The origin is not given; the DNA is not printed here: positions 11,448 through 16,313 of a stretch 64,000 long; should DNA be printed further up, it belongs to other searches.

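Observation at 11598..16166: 1522-aa GlmS-like amidotransferase with internalised C-terminal tail motif and a second SIS-like module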

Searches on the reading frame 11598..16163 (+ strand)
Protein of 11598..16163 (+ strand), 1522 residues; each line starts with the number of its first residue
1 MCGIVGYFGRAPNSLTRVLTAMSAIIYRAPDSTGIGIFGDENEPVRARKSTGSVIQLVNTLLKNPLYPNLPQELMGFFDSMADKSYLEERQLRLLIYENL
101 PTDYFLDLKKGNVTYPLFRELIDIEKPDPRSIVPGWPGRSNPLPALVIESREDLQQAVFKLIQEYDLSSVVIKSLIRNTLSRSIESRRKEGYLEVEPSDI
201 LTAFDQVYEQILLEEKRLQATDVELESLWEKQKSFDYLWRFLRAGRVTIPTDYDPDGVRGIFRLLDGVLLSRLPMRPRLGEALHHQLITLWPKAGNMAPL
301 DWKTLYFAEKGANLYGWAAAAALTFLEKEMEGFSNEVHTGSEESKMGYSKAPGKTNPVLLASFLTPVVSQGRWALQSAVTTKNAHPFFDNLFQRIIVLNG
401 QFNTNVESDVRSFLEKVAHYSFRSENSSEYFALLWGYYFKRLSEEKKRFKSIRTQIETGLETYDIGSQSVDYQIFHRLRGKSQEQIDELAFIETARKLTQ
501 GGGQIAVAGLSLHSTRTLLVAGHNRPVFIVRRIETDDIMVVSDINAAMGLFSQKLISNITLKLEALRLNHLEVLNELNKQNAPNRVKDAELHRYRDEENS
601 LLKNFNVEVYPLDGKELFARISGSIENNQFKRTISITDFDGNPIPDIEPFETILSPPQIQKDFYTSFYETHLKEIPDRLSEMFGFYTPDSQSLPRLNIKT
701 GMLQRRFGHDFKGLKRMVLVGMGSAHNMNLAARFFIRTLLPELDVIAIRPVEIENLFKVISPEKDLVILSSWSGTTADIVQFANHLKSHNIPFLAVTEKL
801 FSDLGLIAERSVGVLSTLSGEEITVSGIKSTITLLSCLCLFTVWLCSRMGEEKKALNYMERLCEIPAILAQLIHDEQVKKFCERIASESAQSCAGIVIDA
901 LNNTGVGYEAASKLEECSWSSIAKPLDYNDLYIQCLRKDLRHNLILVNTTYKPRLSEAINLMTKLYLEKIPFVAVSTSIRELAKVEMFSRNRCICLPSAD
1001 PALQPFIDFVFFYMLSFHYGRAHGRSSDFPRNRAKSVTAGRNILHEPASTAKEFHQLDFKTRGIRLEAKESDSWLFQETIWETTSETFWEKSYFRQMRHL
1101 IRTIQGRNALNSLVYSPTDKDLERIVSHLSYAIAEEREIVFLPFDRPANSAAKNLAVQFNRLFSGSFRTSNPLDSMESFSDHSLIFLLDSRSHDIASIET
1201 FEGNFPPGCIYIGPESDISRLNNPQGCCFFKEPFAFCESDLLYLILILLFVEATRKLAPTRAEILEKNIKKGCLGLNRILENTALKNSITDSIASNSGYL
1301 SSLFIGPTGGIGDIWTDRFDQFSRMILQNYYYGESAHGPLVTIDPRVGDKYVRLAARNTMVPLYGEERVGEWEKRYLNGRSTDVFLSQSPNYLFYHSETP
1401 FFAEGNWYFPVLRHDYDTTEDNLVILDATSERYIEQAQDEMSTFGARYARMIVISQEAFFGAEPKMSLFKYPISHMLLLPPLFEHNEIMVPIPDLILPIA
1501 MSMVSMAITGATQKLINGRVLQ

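Call 3: search_protein_families(library=pfam, proteins=[window:11598-16163:+], max_evalue=1)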
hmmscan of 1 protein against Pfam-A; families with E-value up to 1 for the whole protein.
window:11598-16163:+ (1522 aa): 3 families
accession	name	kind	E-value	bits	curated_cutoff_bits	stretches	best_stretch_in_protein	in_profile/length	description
PF01380.27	SIS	-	0.0011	19.2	25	1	763-833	53-120/131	SIS domain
PF21128.4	MCM4_WHD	-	0.016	15.7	24.4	0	445-509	3-66/75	MCM4, winged helix domain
PF18558.8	HTH_51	-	0.16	12.1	50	0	868-913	6-51/88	Methyltransferase, Helix-turn-helix domain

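Call 4: search_protein_families(library=ncbifam, proteins=[window:11598-16163:+], max_evalue=1)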
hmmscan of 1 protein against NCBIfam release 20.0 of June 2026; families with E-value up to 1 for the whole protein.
window:11598-16163:+ (1522 aa): 8 families
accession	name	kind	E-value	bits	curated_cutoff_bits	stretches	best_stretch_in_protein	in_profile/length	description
NF001484.0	PRK00331.1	subfamily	1.8e-37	129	381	4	632-919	219-485/601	isomerizing glutamine--fructose-6-phosphate transaminase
TIGR01135.1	glmS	equivalog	1.6e-32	112.8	418.05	4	633-919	219-490/607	glutamine--fructose-6-phosphate transaminase (isomerizing)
TIGR02128.1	G6PI_arch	equivalog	0.0015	17.5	213.9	1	704-797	11-100/308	bifunctional phosphoglucose/phosphomannose isomerase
TIGR03127.2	RuMP_HxlB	equivalog_domain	0.002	18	160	1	763-814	72-123/178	6-phospho-3-hexuloisomerase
TIGR00393.1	kpsF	subfamily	0.0056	16.3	203.7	1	763-812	47-96/268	KpsF/GutQ family sugar-phosphate isomerase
NF041755.1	RuMP_HxlAB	equivalog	0.046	12.7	500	1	763-814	288-339/391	bifunctional 3-hexulose-6-phosphate synthase/6-phospho-3-hexuloisomerase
NF007080.0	PRK09533.1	equivalog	0.058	11.2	712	1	712-785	454-530/949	bifunctional transaldolase/phosoglucose isomerase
NF008581.0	PRK11543.1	equivalog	0.11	11.5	481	1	763-812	89-138/321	arabinose-5-phosphate isomerase GutQ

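Call 7: search_solved_structures(query=window:11598-16163:+, max_evalue=0.01, show_alignments=2)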
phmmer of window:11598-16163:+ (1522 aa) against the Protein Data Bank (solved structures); distinct sequences matched with E-value up to 0.01: 16.
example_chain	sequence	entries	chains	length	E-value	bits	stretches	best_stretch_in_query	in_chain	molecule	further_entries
6zmk_A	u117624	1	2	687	1e-14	56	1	595-1039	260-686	Glutamine--fructose-6-phosphate aminotransferase [isomerizing] 1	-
6r4h_A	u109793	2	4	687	1.2e-14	55.7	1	595-1039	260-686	Glutamine--fructose-6-phosphate aminotransferase [isomerizing] 1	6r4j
6zmj_A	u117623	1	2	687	1.3e-14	55.7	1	595-1039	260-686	Glutamine--fructose-6-phosphate aminotransferase [isomerizing] 1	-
6r4e_A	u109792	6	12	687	1.3e-14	55.7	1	595-1039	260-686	Glutamine--fructose-6-phosphate aminotransferase [isomerizing] 1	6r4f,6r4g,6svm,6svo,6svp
7ndl_A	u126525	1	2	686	1.8e-14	55.2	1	595-1039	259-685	Isoform 2 of Glutamine-fructose-6-phosphate aminotransferase [isomerizing] 1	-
6r4i_A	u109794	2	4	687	3.9e-14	54.1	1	595-1039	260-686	Glutamine--fructose-6-phosphate aminotransferase [isomerizing] 1 | Glutamine--fructose-6-phosphate-aminotransferase [isomerizing] 1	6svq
2zj3_A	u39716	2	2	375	1.9e-09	38.6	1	658-1039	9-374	Glucosamine--fructose-6-phosphate aminotransferase [isomerizing] 1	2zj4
2v4m_A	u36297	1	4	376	1.9e-09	38.6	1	658-1039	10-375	GLUCOSAMINE--FRUCTOSE-6-PHOSPHATE AMINOTRANSFERASE [ISOMERIZING] 1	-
3tbf_A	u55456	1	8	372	2.7e-06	28.1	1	698-1039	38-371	Glucosamine--fructose-6-phosphate aminotransferase [isomerizing]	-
4amv_A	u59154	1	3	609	2.6e-05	24.9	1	716-1039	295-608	GLUCOSAMINE--FRUCTOSE-6-PHOSPHATE AMINOTRANSFERASE [ISOMER IZING]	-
1jxa_A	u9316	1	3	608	0.00011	22.7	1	716-1039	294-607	glucosamine 6-phosphate synthase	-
2j6h_A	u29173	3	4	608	0.00012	22.7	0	716-1039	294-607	GLUCOSAMINE-FRUCTOSE-6-PHOSPHATE AMINOTRANSFERASE | GLUCOSAMINE--FRUCTOSE-6-PHOSPHATE AMINOTRANSFERASE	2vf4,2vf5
3ooj_A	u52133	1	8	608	0.00034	21.2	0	716-1039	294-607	Glucosamine/fructose-6-phosphate aminotransferase, isomerizing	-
1moq_A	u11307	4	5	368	0.0014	19.1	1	717-1039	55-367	GLUCOSAMINE 6-PHOSPHATE SYNTHASE | Glutamine--fructose-6-phosphate aminotransferase [isomerizing]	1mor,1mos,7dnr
4s1w_A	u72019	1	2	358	0.002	18.6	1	708-1039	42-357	Glutamine--fructose-6-phosphate aminotransferase [isomerizing]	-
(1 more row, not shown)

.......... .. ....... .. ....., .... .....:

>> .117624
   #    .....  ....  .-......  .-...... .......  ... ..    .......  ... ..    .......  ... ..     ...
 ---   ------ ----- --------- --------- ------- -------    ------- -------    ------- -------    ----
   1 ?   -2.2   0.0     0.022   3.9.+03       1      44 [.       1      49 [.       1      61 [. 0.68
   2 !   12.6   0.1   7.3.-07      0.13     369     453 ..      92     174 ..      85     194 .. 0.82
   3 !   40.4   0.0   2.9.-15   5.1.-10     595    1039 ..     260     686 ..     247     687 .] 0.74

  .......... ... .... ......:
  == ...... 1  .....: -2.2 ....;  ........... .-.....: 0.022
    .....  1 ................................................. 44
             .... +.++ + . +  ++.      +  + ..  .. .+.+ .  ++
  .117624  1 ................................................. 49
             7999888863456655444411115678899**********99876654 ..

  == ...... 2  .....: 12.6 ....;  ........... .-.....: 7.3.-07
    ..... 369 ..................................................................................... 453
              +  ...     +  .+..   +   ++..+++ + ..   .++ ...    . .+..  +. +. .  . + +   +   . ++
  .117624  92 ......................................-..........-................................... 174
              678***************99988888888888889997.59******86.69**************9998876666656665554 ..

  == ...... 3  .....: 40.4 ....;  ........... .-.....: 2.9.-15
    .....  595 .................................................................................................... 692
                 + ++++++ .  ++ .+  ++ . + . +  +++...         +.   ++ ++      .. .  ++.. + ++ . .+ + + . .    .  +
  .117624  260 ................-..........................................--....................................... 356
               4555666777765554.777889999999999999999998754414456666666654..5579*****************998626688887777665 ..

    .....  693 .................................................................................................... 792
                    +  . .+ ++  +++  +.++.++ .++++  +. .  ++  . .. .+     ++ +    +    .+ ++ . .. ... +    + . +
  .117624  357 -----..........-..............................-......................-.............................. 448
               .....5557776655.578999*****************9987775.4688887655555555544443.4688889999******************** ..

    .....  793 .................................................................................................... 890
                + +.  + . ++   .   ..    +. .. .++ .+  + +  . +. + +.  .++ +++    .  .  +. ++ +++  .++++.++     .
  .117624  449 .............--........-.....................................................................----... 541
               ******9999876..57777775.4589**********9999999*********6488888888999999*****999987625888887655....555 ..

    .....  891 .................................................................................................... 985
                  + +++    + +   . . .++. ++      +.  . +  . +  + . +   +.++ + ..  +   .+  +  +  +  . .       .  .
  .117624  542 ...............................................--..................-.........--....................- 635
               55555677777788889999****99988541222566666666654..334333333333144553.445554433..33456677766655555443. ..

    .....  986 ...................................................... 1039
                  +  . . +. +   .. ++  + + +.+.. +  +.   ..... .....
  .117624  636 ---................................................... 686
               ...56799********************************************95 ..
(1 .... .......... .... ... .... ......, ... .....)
